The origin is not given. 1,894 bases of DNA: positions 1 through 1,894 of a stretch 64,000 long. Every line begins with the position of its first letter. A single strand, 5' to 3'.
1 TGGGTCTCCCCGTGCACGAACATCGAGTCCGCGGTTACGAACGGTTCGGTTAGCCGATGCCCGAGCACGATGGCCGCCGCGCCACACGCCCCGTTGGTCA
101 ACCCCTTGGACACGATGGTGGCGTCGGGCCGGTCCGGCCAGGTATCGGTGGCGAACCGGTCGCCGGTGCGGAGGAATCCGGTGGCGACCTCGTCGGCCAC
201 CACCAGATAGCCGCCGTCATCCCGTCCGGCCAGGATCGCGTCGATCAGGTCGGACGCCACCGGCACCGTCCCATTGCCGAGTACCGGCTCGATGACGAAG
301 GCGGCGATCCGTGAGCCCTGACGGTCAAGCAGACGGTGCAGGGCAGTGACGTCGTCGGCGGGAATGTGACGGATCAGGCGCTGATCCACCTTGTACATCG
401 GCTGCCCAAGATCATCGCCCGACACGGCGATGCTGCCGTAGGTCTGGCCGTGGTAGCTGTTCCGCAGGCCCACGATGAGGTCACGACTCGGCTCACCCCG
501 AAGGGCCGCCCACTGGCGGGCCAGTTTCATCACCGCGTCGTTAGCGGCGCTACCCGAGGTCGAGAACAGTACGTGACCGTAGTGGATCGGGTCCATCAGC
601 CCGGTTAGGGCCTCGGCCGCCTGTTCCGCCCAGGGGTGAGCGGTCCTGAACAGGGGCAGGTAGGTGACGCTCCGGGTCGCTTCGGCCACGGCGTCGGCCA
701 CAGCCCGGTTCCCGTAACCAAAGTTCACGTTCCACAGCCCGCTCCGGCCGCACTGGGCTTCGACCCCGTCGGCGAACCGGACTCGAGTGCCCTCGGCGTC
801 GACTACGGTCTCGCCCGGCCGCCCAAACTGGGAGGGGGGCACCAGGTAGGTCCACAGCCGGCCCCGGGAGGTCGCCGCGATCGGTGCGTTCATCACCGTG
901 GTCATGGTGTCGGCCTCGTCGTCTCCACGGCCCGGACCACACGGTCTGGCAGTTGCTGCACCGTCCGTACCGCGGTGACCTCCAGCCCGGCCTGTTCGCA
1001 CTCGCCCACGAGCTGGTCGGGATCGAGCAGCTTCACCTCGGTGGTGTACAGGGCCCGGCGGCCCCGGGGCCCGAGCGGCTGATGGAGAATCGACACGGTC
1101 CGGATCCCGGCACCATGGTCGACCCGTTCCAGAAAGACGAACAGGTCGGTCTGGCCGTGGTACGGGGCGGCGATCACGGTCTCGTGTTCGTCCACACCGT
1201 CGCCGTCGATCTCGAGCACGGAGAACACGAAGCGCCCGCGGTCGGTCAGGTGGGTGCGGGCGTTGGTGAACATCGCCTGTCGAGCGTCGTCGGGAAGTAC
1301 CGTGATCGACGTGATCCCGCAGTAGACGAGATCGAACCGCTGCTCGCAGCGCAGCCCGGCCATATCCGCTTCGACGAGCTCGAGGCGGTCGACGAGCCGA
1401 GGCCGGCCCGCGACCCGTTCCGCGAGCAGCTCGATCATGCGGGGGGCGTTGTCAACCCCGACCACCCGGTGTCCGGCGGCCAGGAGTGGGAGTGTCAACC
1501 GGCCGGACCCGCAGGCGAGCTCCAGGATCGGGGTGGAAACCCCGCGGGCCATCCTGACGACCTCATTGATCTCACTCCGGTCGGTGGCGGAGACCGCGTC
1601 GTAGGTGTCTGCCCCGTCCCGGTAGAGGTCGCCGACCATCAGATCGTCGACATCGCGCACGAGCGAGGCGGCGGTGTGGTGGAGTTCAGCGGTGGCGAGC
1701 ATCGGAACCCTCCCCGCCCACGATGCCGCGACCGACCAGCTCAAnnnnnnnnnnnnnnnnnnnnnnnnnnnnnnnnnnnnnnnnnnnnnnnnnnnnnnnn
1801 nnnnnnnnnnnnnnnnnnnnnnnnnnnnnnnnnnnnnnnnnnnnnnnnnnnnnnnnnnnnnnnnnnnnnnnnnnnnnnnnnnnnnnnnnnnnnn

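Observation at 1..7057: Daptide-type RiPP biosynthetic cluster, cut by the left window edge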

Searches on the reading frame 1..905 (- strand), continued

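Call 36: search_protein_families(library=ncbifam, proteins=[L003:7101-8285:+, L004:9669-10853:+, L004:10846-12081:+, P0003, L003:2207-3904:+, L003:175-348:+, L003:533-697:+], max_evalue=0.00001)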
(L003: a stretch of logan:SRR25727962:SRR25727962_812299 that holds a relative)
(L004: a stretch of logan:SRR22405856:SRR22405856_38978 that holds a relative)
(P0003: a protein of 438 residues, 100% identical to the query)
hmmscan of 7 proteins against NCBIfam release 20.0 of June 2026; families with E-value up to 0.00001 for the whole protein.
L003:7101-8285:+ (394 aa): 10 families
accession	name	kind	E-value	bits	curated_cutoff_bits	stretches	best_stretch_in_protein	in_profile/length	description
NF041822.1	daptide_DH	equivalog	4.9e-64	216.5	300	1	30-377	5-362/363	daptide-type RiPP biosynthesis dehydogenase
NF058672.1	4HyButDHCUPNE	equivalog_domain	2.5e-13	50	500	1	18-249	22-244/378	4-hydroxybutyrate dehydrogenase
NF041833.1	Fe_ADH_ErcA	equivalog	4.7e-12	45.7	550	1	16-298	21-289/382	alcohol dehydrogenase-like regulatory protein ErcA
TIGR03405.1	Phn_Fe-ADH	equivalog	9.8e-09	34.4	423.7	1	10-229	8-225/355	iron-containing alcohol dehydrogenase PsrA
NF010378.0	PRK13805.1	equivalog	1.5e-08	33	951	1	17-195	472-656/872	bifunctional acetaldehyde-CoA/alcohol dehydrogenase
NF011998.0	PRK15454.1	equivalog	5.2e-07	28.7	556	1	77-297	103-307/395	ethanolamine utilization ethanol dehydrogenase EutG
NF011717.0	PRK15138.1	equivalog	5.8e-07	28.9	645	1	11-228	14-225/387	alcohol dehydrogenase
TIGR02638.1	lactal_redase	equivalog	1.7e-06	27.1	523.15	1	26-298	30-290/379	lactaldehyde reductase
NF050025.1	SulfAcetaldRedSarD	equivalog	3e-06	26.3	700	1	73-217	80-212/385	sulfoacetaldehyde reductase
NF053866.1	CholDhdGbsBBac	equivalog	5e-06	25.4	550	1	135-324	139-320/392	choline dehydrogenase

L004:9669-10853:+ (394 aa): 11 families
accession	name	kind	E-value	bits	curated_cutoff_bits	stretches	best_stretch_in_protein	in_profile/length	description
NF041822.1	daptide_DH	equivalog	5.1e-72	242.7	300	1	29-374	2-362/363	daptide-type RiPP biosynthesis dehydogenase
TIGR03405.1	Phn_Fe-ADH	equivalog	4.4e-13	48.8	423.7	1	76-185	75-182/355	iron-containing alcohol dehydrogenase PsrA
NF010378.0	PRK13805.1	equivalog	1.2e-12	46.5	951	1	82-223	542-687/872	bifunctional acetaldehyde-CoA/alcohol dehydrogenase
NF058672.1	4HyButDHCUPNE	equivalog_domain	4e-12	46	500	1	38-240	40-238/378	4-hydroxybutyrate dehydrogenase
NF011998.0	PRK15454.1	equivalog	1.6e-11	43.6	556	1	49-307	73-325/395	ethanolamine utilization ethanol dehydrogenase EutG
NF053866.1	CholDhdGbsBBac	equivalog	7.8e-11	41.2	550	1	8-269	16-277/392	choline dehydrogenase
NF041833.1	Fe_ADH_ErcA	equivalog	8.6e-11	41.6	550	1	34-291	37-289/382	alcohol dehydrogenase-like regulatory protein ErcA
NF050025.1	SulfAcetaldRedSarD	equivalog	6.2e-08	31.9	700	1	32-232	35-231/385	sulfoacetaldehyde reductase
TIGR02638.1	lactal_redase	equivalog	8.6e-08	31.4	523.15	1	80-233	85-233/379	lactaldehyde reductase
NF007911.0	PRK10624.1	equivalog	2.3e-06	26.8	537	1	81-257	87-259/382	lactaldehyde reductase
NF011717.0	PRK15138.1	equivalog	4.5e-06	26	645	1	81-216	85-217/387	alcohol dehydrogenase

L004:10846-12081:+ (411 aa): 2 families
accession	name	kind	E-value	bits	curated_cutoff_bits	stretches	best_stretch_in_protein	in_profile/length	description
TIGR03604.1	TOMM_cyclo_SagD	subfamily_domain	6.6e-19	68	219.25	1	110-272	75-234/377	thiazole/oxazole-forming peptide maturase, SagD family component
TIGR03266.1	methan_mark_1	equivalog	1.2e-07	31.1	365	1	104-185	110-194/376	YcaO-related McrA-glycine thioamidation protein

P0003 (438 aa): 67 families (the best 25 are shown)
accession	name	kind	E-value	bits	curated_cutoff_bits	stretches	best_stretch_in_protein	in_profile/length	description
NF041821.1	daptide_amino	equivalog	4.5e-155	516.2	450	1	14-417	1-405/405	daptide-type RiPP biosynthesis aminotransferase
NF005683.0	PRK07481.1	subfamily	7e-59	200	575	1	10-419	11-450/453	hypothetical protein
TIGR00508.1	bioA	equivalog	5.4e-56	190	405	1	29-414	16-416/419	adenosylmethionine--8-amino-7-oxononanoate transaminase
NF005682.0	PRK07480.1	subfamily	2.4e-53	181.5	510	2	194-420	221-453/459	aminotransferase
NF004624.0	PRK05964.1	equivalog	2.8e-53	181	494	1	26-419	26-425/427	adenosylmethionine--8-amino-7-oxononanoate transaminase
NF005447.0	PRK07036.1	equivalog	1.1e-51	176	618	2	29-180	38-189/468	aminotransferase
NF005102.0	PRK06541.1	equivalog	2.6e-50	171.3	574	1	9-375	16-404/460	aspartate aminotransferase family protein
NF052567.1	OmAmTferAptACaul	equivalog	1.7e-47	162.1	500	1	20-417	12-429/431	omega-aminotransferase AptA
NF002874.0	PRK03244.1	equivalog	1.2e-46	159.4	457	1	22-419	21-395/399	acetylornithine transaminase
NF004767.0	PRK06105.1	subfamily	2.2e-44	151.8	517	2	191-423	214-454/460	aminotransferase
NF005812.0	PRK07678.1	subfamily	2.2e-43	148.5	488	1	30-418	33-449/451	aminotransferase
NF009068.0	PRK12403.1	equivalog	5.6e-43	147.4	817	1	30-419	40-453/460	aspartate aminotransferase family protein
NF005685.0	PRK07483.1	equivalog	3.2e-42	144.9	485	2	189-418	193-437/444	aspartate aminotransferase family protein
NF004625.0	PRK05965.1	subfamily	5.7e-41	140.7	729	2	179-417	198-446/460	hypothetical protein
TIGR00707.1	argD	subfamily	3.5e-40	138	410.05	1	30-411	13-375/381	acetylornithine/succinylornithine family transaminase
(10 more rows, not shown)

L003:2207-3904:+ (565 aa): 1 family
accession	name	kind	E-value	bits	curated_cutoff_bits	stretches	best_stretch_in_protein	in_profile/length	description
NF041824.1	daptide_HExxH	equivalog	5.3e-85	285.8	300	1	23-395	3-375/379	daptide biosynthesis intramembrane metalloprotease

L003:175-348:+ (57 aa): 1 family
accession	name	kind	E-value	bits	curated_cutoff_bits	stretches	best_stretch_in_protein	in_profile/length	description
NF041808.1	daptide_123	subfamily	5.6e-06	26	25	1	18-57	4-37/37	daptide-type RiPP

L003:533-697:+ (54 aa): 0 families

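Call 49: find_encoding_contigs(protein=P0007, flank=10000, max_places=1)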
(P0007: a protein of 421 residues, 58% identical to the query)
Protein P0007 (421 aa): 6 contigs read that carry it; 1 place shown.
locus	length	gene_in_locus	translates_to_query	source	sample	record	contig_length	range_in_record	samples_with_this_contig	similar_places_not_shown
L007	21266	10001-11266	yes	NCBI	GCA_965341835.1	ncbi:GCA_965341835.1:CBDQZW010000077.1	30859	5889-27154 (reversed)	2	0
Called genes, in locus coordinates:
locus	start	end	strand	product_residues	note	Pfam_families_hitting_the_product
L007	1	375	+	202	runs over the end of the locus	PF00174:Oxidored_molyb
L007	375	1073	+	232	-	PF00970:FAD_binding_6, PF00175:NAD_binding_1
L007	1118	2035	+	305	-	PF08240:ADH_N, PF00107:ADH_zinc_N, PF13602:ADH_zinc_N_2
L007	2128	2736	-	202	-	PF16925:TetR_C_13, PF21993:TetR_C_13_2 (weak), PF13977:TetR_C_6 (weak)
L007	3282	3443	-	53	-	PF00698:Acyl_transf_1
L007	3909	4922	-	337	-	PF00296:Bac_luciferase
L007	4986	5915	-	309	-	PF17914:HopA1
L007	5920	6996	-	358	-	PF01636:APH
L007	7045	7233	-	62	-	-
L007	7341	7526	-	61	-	-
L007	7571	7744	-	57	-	-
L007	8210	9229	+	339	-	-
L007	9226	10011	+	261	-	PF03848:TehB (weak), PF13489:Methyltransf_23, PF08241:Methyltransf_11, PF08242:Methyltransf_12, PF13649:Methyltransf_25, PF13847:Methyltransf_31 (weak)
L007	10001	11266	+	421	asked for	PF00202:Aminotran_3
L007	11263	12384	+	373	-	PF00465:Fe-ADH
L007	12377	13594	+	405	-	PF02624:YcaO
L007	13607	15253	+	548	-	-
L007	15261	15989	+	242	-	PF00005:ABC_tran, PF13401:AAA_22 (weak), PF13304:AAA_21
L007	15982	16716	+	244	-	-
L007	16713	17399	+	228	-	-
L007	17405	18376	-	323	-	PF13011:LZ_Tnp_IS481, PF13384:HTH_23, PF13518:HTH_28, PF13551:HTH_29, PF13565:HTH_32, PF13610:DDE_Tnp_IS240 (faint), PF00665:rve, PF13683:rve_3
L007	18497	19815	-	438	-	PF01527:HTH_Tnp_1, PF13276:HTH_21, PF00665:rve, PF13683:rve_3, PF13333:rve_2 (weak)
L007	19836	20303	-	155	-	PF07366:SnoaL (weak), PF12680:SnoaL_2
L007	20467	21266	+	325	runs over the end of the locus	PF08279:HTH_11, PF19187:HTH_PafC (faint), PF13280:WYL, PF25583:WCX (weak)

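Call 52: find_homologous_proteins(query=L003:7101-8285:+, max_evalue=1e-30)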
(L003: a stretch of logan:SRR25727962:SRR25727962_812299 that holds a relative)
Query L003:7101-8285:+ (394 aa): 1 proteins with E <= 1e-30 among 8000 candidates.
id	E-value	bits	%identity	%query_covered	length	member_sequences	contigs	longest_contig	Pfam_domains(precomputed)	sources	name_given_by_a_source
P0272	3.0e-235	798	94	100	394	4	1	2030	PF00465.26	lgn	-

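Call 53: find_related_loci(query=P0003, collection=metagenome_contigs, flank=10000)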
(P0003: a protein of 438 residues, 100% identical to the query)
Query P0003 (438 aa) in metagenome_contigs; peptide patterns used: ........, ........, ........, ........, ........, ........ (x = any residue, [..] = any of these).
97 stretches matched a pattern; 5 encode a relative of the query (tblastn E <= 1e-3); 5 distinct loci.
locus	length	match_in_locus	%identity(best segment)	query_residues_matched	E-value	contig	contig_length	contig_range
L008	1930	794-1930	47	14-395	8e-104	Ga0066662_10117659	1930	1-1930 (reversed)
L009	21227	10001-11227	39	7-416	4e-85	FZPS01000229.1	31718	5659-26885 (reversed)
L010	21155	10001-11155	38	13-398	8e-78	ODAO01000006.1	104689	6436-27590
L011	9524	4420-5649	39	8-416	2e-76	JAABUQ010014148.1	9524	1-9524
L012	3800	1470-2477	27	89-416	1e-14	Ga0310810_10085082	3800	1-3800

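Call 56: find_encoding_contigs(protein=P0273, flank=10000, max_places=3)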
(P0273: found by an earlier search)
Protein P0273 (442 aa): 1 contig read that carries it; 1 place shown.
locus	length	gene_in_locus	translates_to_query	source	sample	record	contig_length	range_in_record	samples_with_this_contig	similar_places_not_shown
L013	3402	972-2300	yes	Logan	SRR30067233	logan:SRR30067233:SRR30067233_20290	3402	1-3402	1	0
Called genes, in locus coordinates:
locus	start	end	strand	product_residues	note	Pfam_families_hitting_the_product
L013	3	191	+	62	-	?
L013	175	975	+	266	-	PF13489:Methyltransf_23 (faint), PF13649:Methyltransf_25, PF13847:Methyltransf_31 (weak), PF08241:Methyltransf_11, PF08242:Methyltransf_12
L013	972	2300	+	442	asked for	PF00202:Aminotran_3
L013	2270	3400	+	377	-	?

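Call 58: search_protein_families(library=ncbifam, proteins=[L013:2270-3400:+, L013:972-2300:+, L013:175-975:+], max_evalue=1e-8)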
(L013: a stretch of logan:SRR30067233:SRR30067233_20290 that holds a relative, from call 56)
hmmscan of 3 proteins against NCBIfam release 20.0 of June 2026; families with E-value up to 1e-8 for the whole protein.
L013:2270-3400:+ (377 aa): 8 families
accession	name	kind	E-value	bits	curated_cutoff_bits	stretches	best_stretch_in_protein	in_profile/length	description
NF041822.1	daptide_DH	equivalog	1.2e-61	208.7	300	1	31-374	2-356/363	daptide-type RiPP biosynthesis dehydogenase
NF058672.1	4HyButDHCUPNE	equivalog_domain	1.5e-15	57.3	500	1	36-325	36-316/378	4-hydroxybutyrate dehydrogenase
NF007911.0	PRK10624.1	equivalog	4.1e-10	39.2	537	1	78-243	82-241/382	lactaldehyde reductase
NF011998.0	PRK15454.1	equivalog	4.9e-10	38.7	556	1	45-189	68-205/395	ethanolamine utilization ethanol dehydrogenase EutG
TIGR03405.1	Phn_Fe-ADH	equivalog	7.2e-10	38.2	423.7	1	72-187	67-181/355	iron-containing alcohol dehydrogenase PsrA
NF010378.0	PRK13805.1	equivalog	1.8e-09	36.1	951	1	80-197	538-659/872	bifunctional acetaldehyde-CoA/alcohol dehydrogenase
TIGR02638.1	lactal_redase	equivalog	2.2e-09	36.6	523.15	1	80-236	83-233/379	lactaldehyde reductase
NF041833.1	Fe_ADH_ErcA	equivalog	3.1e-09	36.4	550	1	77-257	81-253/382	alcohol dehydrogenase-like regulatory protein ErcA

L013:972-2300:+ (442 aa): 67 families (the best 25 are shown)
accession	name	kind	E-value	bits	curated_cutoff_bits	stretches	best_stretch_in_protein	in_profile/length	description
NF041821.1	daptide_amino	equivalog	4.7e-155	516.2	450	1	18-421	1-405/405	daptide-type RiPP biosynthesis aminotransferase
NF005683.0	PRK07481.1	subfamily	7e-59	200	575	1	14-423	11-450/453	hypothetical protein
TIGR00508.1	bioA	equivalog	5.5e-56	189.9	405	1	33-418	16-416/419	adenosylmethionine--8-amino-7-oxononanoate transaminase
NF005682.0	PRK07480.1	subfamily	2.5e-53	181.4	510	2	198-424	221-453/459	aminotransferase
NF004624.0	PRK05964.1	equivalog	2.7e-53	181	494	1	30-423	26-425/427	adenosylmethionine--8-amino-7-oxononanoate transaminase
NF005447.0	PRK07036.1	equivalog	1.2e-51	175.9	618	1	33-426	38-458/468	aminotransferase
NF005102.0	PRK06541.1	equivalog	1.7e-50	171.9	574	1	9-379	12-404/460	aspartate aminotransferase family protein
NF052567.1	OmAmTferAptACaul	equivalog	1.8e-47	162.1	500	1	24-421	12-429/431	omega-aminotransferase AptA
NF002874.0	PRK03244.1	equivalog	1.2e-46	159.3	457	1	26-423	21-395/399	acetylornithine transaminase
NF004767.0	PRK06105.1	subfamily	2.1e-44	151.8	517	2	196-427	215-454/460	aminotransferase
NF005812.0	PRK07678.1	subfamily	2.1e-43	148.6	488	2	34-172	33-168/451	aminotransferase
NF009068.0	PRK12403.1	equivalog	5.8e-43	147.4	817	1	34-423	40-453/460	aspartate aminotransferase family protein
NF005685.0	PRK07483.1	equivalog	3.3e-42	144.8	485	2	193-422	193-437/444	aspartate aminotransferase family protein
NF004625.0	PRK05965.1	subfamily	5.4e-41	140.8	729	2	183-421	198-446/460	hypothetical protein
TIGR00707.1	argD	subfamily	3.6e-40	137.9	410.05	1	34-415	13-375/381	acetylornithine/succinylornithine family transaminase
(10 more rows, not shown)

L013:175-975:+ (266 aa): 2 families
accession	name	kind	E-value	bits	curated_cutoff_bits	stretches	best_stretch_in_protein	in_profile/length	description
NF041820.1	daptide_MTase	equivalog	1e-64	218.3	175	1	23-253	3-235/243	daptide-type RiPP biosynthesis methyltransferase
NF043040.1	corrin_prot_MT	hypoth_equivalog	4.1e-14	52.5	180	1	48-159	34-146/216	corrinoid protein-associated methyltransferase CpaM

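Call 59: search_protein_families(library=pfam, proteins=[L013:2270-3400:+], max_evalue=0.001)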
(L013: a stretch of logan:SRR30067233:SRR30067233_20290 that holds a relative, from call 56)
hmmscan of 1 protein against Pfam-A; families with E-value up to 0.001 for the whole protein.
L013:2270-3400:+ (377 aa): 2 families
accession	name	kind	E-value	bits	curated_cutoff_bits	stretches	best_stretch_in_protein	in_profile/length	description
PF00465.25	Fe-ADH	-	9.6e-17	61.5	31.3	1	9-179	3-168/168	Iron-containing alcohol dehydrogenase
PF13685.12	Fe-ADH_2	-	3e-05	24.5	28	1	22-104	12-95/149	Iron-containing alcohol dehydrogenase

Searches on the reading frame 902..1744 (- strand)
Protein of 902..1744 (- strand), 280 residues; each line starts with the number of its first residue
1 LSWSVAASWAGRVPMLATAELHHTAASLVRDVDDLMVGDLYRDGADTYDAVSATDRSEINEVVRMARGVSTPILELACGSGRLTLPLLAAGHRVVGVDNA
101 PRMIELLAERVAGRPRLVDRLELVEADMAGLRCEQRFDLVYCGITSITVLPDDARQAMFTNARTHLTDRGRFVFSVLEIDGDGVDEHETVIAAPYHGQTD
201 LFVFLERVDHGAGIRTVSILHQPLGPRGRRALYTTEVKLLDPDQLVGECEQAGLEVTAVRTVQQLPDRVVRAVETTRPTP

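Call 5: search_protein_families(library=ncbifam, proteins=[window:902-1744:-], max_evalue=0.01)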
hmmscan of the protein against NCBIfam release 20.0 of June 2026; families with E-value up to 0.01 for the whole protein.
window:902-1744:- (280 aa): 24 families
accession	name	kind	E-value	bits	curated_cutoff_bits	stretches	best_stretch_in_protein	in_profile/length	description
NF041820.1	daptide_MTase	equivalog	1.2e-64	218.1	175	1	37-267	3-235/243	daptide-type RiPP biosynthesis methyltransferase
NF043040.1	corrin_prot_MT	hypoth_equivalog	4.5e-14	52.4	180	1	62-173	34-146/216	corrinoid protein-associated methyltransferase CpaM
TIGR02021.1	BchM-ChlM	equivalog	1.7e-07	30.9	158.9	1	73-162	58-143/218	magnesium protoporphyrin IX methyltransferase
NF042988.1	Erm46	exception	3.1e-07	30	503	1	41-118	4-81/255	23S rRNA (adenine(2058)-N(6))-methyltransferase Erm(46)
TIGR02072.1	BioC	equivalog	3.3e-07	30.4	184.95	1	45-177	6-135/244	malonyl-ACP O-methyltransferase BioC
NF008405.0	PRK11207.1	equivalog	2.1e-06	27.3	218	1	54-162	17-120/198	tellurite resistance methyltransferase TehB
NF000499.2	Erm23S_rRNA_broad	equivalog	4.3e-06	26.3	212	1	54-129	7-79/244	23S ribosomal RNA methyltransferase Erm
NF008992.0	PRK12335.1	equivalog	8.9e-06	25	303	1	56-146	111-196/289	SAM-dependent methyltransferase TehB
TIGR00755.1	ksgA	equivalog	4.6e-05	22.9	171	1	55-135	14-91/256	16S rRNA (adenine(1518)-N(6)/adenine(1519)-N(6))-dimethyltransferase RsmA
NF042938.1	Erm55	exception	6.4e-05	22.1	525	1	41-118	4-81/270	23S rRNA (adenine(2058)-N(6))-methyltransferase Erm(55)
NF045882.1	PLipidMtase_Leg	equivalog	0.00011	22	390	1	53-152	26-123/207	phospholipid N-methyltransferase PmtA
NF001244.0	PRK00216.1-5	equivalog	0.00019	20.8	216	1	68-139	47-121/236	bifunctional demethylmenaquinone methyltransferase/2-methoxy-6-polyprenyl-1,4-benzoquinol methylase UbiE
TIGR01934.1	MenG_MenH_UbiE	subfamily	0.0003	20.2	158.35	1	66-139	35-109/223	ubiquinone/menaquinone biosynthesis methyltransferase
TIGR01983.1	UbiG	equivalog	0.00043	19.6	102.95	1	70-175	50-152/228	bifunctional 2-polyprenyl-6-hydroxyphenol methylase/3-demethylubiquinol 3-O-methyltransferase UbiG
TIGR00477.1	tehB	equivalog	0.00093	18.6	219.5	1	54-145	60-146/238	tellurite resistance methyltransferase TehB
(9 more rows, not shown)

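Call 6: search_protein_families(library=pfam, proteins=[window:902-1744:-], max_evalue=0.01)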
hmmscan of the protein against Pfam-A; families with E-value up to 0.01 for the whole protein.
window:902-1744:- (280 aa): 7 families
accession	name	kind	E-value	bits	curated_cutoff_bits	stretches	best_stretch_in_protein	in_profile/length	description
PF13649.12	Methyltransf_25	-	1.9e-16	61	27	1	73-170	1-97/97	Methyltransferase domain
PF08242.18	Methyltransf_12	-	5.5e-12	46.7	30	1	74-172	1-98/98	Methyltransferase domain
PF08241.18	Methyltransf_11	-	5.8e-11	43.3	21.2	1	74-174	1-95/95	Methyltransferase domain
PF13847.12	Methyltransf_31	-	5e-07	30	27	1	71-175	5-110/145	Methyltransferase domain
PF13489.12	Methyltransf_23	-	2.6e-05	24.4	27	1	70-258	23-163/164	Methyltransferase domain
PF03848.20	TehB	-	0.00082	19.3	20.4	1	56-165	19-123/193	Tellurite resistance protein TehB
PF05175.20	MTS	-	0.0015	18.6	23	1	70-173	32-137/170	Methyltransferase small domain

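Call 7: find_encoding_contigs(protein=window:902-1744:-, flank=10000, max_places=6)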
Protein window:902-1744:- (280 aa): no gene with exactly this product is on record in the collection.
